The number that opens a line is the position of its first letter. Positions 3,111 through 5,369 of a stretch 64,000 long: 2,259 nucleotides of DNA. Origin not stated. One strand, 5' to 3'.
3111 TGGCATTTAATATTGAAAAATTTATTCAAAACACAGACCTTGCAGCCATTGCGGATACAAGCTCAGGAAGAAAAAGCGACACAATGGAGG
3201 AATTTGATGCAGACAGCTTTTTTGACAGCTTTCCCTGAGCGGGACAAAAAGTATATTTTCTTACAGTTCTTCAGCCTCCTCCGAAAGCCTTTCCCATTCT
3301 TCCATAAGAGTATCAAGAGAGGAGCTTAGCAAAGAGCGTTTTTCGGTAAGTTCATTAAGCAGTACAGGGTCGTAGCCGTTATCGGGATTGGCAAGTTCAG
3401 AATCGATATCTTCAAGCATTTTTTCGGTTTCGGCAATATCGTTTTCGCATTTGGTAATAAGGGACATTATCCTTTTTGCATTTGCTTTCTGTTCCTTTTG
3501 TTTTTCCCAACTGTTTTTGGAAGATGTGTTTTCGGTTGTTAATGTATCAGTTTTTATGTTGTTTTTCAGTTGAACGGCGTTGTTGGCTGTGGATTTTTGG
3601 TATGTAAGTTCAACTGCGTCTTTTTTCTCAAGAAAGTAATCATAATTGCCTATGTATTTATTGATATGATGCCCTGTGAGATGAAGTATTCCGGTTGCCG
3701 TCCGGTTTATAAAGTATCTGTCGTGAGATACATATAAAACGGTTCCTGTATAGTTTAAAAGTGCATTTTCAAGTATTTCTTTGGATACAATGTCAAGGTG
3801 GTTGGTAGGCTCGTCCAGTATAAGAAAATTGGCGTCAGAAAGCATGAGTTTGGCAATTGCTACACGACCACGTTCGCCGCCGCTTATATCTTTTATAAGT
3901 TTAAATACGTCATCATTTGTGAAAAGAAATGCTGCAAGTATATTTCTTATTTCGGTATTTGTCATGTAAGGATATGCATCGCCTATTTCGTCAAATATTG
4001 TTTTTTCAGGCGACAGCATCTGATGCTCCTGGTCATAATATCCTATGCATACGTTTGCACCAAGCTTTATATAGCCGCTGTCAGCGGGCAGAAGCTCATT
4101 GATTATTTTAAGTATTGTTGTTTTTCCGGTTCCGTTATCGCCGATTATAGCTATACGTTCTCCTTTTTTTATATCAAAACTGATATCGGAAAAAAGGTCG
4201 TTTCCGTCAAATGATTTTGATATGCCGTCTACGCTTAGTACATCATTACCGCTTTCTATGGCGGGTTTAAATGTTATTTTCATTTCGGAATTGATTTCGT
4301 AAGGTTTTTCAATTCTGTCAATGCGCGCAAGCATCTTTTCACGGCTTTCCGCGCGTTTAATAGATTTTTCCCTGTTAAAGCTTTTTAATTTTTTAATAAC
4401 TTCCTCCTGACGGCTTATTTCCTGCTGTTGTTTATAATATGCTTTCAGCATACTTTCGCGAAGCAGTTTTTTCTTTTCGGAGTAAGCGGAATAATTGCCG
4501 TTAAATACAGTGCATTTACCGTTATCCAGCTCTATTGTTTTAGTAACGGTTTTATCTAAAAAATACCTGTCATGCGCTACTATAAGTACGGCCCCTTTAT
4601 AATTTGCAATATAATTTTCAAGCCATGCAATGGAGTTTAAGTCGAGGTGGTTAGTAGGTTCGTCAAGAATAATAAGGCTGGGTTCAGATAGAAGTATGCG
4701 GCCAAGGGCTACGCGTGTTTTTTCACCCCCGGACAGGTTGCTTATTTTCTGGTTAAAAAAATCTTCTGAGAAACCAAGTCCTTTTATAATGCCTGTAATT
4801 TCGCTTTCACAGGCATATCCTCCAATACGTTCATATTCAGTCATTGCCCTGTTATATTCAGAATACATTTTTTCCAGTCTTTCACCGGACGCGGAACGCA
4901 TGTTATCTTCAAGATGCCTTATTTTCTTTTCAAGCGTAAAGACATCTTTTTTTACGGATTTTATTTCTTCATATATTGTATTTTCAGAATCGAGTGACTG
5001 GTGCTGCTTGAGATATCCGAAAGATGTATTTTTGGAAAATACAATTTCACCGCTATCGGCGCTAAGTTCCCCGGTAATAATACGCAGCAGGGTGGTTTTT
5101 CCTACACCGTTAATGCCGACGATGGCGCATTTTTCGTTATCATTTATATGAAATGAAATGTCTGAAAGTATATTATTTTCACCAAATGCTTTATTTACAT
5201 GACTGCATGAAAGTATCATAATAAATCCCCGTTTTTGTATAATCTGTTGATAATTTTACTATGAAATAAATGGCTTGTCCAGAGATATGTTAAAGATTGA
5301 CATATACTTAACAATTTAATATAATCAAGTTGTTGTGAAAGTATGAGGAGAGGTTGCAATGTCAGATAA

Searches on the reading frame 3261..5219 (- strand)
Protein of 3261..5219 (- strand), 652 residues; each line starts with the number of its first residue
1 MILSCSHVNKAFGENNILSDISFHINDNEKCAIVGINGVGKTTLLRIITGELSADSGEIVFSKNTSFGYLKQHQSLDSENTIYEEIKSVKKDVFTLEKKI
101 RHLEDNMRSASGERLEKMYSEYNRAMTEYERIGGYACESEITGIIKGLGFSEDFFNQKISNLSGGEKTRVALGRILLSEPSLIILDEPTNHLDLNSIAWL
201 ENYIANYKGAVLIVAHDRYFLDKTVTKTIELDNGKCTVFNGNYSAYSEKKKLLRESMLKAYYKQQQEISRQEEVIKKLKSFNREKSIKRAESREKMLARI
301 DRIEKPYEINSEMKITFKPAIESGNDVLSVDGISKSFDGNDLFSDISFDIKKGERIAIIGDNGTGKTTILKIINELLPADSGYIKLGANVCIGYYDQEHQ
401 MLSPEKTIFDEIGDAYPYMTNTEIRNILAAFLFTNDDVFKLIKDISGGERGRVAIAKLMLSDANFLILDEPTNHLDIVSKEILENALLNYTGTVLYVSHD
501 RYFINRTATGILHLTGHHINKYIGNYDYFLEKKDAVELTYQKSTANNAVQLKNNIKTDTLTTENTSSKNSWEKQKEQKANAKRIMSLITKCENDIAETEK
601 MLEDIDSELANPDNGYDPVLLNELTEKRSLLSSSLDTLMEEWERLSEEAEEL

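Call 67: search_protein_families(library=pfam, proteins=[window:3261-5219:-], max_evalue=0.0001)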
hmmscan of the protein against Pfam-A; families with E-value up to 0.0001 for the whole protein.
window:3261-5219:- (652 aa): 11 families
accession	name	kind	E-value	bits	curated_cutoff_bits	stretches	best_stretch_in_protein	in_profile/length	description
PF00005.33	ABC_tran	-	4.6e-54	183.2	25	2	18-190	1-137/137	ABC transporter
PF12848.13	ABC_tran_Xtn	-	5.5e-25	87.7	25.9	1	229-313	1-83/85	ABC transporter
PF13304.12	AAA_21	-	4.1e-09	37.4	27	0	32-86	3-63/304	AAA domain, putative AbiEii toxin, Type IV TA system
PF02463.25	SMC_N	-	2.1e-08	34.3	40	0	30-224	26-205/220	RecF/RecN/SMC N terminal domain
PF16326.10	ABC_tran_CTD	-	5.6e-08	33.3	32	1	589-647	11-69/69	ABC transporter C-terminal domain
PF13401.12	AAA_22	-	1.8e-07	31.9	27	0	356-415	8-57/130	AAA domain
PF13555.12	AAA_29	-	2.2e-07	30.9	27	0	343-378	12-47/61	P-loop containing region of AAA domain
PF13604.12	AAA_30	-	1.7e-05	25.1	27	0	357-382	22-46/191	AAA domain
PF13238.12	AAA_18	-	4.7e-05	24.3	29.4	0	33-77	3-52/128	AAA domain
PF00006.31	ATP-synt_ab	-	4.7e-05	23.6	29.5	0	345-374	6-35/213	ATP synthase alpha/beta family, nucleotide-binding domain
PF00004.35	AAA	-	6.3e-05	23.9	21.2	0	33-65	3-35/131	ATPase family associated with various cellular activities (AAA)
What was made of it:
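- On CUT1-type ABC sugar importer: The only one seen among the window ORFs I scanned has tandem ABC_tran domains with an ABC_tran_Xtn linker (3261-5219), which I read as an ABC-F-type protein and not a transporter subunit (call 67).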
